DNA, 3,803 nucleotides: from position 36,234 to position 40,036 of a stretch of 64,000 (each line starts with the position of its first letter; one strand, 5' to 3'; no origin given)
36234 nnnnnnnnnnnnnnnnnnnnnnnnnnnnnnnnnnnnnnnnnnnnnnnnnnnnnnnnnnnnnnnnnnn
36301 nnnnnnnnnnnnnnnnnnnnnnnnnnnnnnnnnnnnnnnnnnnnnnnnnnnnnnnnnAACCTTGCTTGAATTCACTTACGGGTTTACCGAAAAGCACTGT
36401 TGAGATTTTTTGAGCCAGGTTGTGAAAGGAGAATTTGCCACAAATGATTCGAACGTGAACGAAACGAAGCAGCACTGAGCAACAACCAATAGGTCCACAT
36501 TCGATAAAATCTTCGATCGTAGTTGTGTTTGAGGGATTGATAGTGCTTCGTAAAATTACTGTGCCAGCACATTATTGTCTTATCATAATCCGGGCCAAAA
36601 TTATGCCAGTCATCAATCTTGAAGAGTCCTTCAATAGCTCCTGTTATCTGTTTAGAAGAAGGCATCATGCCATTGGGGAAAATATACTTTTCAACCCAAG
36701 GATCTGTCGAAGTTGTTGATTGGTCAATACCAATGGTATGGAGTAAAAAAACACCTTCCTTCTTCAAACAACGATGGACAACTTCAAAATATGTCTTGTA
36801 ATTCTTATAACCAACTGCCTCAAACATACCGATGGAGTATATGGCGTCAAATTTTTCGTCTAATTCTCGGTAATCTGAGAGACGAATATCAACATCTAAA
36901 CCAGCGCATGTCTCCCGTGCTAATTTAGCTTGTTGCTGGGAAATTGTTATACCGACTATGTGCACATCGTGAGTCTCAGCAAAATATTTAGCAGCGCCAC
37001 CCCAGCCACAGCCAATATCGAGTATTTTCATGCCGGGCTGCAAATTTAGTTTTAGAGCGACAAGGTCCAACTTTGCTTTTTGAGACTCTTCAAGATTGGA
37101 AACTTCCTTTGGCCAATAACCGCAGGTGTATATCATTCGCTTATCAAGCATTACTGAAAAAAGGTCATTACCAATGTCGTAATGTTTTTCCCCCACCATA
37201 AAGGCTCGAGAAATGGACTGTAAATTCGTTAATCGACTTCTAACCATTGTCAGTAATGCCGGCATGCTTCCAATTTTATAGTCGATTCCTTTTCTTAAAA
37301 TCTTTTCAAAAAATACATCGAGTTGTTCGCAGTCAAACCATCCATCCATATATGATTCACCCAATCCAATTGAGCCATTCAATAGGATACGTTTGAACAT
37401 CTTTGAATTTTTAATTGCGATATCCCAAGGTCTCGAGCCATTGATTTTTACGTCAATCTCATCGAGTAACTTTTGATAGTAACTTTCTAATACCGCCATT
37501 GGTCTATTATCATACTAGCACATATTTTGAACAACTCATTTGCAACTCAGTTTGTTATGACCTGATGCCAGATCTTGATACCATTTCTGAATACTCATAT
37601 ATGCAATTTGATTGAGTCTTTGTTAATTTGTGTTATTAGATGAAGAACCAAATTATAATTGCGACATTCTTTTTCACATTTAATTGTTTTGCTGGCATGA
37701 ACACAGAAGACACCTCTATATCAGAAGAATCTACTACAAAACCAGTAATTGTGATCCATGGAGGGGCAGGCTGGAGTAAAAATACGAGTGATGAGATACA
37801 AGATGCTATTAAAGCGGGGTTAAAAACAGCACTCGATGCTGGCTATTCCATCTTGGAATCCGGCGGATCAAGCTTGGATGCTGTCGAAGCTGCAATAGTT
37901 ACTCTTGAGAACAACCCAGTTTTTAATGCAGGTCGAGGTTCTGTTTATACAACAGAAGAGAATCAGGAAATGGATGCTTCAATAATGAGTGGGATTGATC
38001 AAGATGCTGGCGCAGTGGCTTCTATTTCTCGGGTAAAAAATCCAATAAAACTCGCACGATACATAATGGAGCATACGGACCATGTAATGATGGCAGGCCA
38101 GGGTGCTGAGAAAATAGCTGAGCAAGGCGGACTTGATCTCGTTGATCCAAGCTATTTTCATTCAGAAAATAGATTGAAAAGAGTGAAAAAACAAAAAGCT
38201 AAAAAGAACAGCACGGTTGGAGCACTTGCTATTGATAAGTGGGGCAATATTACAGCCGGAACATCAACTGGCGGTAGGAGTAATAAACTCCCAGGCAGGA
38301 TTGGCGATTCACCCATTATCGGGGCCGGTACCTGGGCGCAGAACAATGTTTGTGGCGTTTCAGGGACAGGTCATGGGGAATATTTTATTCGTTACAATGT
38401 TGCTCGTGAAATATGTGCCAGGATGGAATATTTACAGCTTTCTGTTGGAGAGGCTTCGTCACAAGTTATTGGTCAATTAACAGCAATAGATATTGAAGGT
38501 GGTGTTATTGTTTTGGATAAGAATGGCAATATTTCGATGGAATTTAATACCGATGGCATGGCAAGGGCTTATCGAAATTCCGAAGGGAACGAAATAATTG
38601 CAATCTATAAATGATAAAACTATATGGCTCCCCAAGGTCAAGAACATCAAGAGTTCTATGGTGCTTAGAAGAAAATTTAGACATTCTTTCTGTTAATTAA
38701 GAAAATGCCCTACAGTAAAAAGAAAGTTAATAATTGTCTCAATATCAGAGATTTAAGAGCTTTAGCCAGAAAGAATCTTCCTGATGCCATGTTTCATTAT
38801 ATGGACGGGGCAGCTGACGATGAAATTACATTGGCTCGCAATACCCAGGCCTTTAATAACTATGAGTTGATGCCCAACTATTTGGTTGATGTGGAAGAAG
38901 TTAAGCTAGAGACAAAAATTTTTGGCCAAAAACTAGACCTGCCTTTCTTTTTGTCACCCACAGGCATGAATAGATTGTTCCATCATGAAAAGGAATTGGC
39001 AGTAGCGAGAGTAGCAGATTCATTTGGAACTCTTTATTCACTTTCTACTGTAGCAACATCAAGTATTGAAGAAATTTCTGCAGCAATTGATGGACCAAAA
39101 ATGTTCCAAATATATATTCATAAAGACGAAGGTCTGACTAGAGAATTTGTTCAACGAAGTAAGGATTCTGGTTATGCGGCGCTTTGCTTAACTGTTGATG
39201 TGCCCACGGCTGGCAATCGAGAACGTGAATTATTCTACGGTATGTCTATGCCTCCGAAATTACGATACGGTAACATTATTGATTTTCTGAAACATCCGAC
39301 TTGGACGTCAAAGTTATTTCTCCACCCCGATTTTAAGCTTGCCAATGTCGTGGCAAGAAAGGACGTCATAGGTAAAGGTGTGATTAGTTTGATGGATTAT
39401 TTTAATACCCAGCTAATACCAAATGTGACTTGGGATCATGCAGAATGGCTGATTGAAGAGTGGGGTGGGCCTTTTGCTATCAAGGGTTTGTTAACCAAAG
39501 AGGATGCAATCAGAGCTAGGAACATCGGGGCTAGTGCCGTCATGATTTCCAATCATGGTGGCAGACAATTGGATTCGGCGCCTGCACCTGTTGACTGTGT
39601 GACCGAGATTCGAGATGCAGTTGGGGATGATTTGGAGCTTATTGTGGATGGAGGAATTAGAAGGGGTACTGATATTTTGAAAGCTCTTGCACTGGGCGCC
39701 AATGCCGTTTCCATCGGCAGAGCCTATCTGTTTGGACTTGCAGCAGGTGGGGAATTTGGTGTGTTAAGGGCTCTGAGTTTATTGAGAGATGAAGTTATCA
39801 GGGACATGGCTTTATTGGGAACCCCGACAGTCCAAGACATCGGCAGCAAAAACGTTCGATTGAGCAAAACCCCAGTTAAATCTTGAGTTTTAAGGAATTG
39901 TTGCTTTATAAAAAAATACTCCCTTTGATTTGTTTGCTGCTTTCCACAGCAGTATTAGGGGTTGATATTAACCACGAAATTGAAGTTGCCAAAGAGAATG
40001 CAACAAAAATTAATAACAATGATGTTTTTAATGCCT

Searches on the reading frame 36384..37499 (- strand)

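Call 11: search_protein_families(library=pfam, proteins=[window:36384-37499:-], max_evalue=0.00001)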
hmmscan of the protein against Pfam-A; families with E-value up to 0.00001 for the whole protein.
window:36384-37499:- (371 aa): 6 families
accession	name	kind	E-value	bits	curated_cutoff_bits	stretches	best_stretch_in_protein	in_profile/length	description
PF02353.26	CMAS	-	5.2e-87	292.1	27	1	98-356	5-273/273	Mycolic acid cyclopropane synthetase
PF13649.12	Methyltransf_25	-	6.2e-16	59.3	27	1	159-249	1-97/97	Methyltransferase domain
PF08241.18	Methyltransf_11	-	3.9e-14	53.5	21.2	1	160-252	1-94/95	Methyltransferase domain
PF08242.18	Methyltransf_12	-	1.3e-12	48.7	30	1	160-251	1-98/98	Methyltransferase domain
PF13847.12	Methyltransf_31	-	5.9e-11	42.7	27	1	154-257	2-113/145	Methyltransferase domain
PF13489.12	Methyltransf_23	-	2.1e-10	41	27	1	151-272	18-134/164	Methyltransferase domain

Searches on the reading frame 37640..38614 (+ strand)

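Call 14: search_protein_families(library=pfam, proteins=[window:37640-38614:+], max_evalue=0.00001)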
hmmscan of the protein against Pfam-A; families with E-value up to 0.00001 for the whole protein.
window:37640-38614:+ (324 aa): 1 family
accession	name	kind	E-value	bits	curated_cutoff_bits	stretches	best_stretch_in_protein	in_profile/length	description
PF01112.23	Asparaginase_2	-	2.2e-100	336.2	27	1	35-322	1-308/309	Asparaginase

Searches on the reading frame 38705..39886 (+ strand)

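Call 14: search_protein_families(library=pfam, proteins=[window:38705-39886:+], max_evalue=0.00001)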
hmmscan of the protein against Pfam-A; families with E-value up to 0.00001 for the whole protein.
window:38705-39886:+ (393 aa): 3 families
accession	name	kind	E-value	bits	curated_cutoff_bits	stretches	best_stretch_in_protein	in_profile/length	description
PF01070.24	FMN_dh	-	5.8e-130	433.8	24.9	1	21-385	1-349/350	FMN-dependent dehydrogenase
PF01645.23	Glu_synthase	-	8.9e-08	32.1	20.4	1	275-345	242-311/369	Conserved region in glutamate synthase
PF00478.31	IMPDH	-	5.4e-06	26.1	25.6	0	307-340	205-238/345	IMP dehydrogenase / GMP reductase domain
